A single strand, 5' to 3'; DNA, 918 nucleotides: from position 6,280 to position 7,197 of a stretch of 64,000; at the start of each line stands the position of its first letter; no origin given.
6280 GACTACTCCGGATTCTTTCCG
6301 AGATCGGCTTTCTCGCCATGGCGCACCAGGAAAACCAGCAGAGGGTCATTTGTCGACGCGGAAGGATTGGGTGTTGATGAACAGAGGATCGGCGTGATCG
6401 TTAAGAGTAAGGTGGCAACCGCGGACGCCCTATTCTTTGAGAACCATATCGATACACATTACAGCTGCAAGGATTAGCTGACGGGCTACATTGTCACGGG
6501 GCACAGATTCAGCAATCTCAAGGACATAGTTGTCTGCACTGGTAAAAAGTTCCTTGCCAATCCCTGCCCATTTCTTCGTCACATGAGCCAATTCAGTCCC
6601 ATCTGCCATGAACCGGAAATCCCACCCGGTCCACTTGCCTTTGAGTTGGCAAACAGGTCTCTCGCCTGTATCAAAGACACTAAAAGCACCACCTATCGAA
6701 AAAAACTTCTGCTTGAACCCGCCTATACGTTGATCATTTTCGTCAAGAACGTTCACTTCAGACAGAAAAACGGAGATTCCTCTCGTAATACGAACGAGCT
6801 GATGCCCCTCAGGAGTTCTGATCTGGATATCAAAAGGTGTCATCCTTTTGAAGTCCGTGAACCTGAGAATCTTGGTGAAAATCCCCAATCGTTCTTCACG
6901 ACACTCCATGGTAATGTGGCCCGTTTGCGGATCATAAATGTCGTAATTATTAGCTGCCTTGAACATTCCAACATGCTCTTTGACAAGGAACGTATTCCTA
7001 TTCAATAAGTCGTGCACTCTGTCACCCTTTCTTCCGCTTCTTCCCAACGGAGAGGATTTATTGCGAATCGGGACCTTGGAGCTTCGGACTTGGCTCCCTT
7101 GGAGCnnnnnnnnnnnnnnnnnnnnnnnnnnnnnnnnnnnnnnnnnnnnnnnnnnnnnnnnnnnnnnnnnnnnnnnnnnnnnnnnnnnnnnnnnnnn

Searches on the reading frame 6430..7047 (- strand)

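Call 97: search_protein_families(library=pfam, proteins=[window:6430-7047:-], max_evalue=0.001)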
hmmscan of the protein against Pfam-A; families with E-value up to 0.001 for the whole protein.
window:6430-7047:- (205 aa): 1 family
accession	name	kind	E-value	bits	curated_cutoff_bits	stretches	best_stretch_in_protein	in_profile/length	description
PF03803.21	Scramblase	-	7.1e-17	61.9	25.4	1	26-202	36-217/221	Scramblase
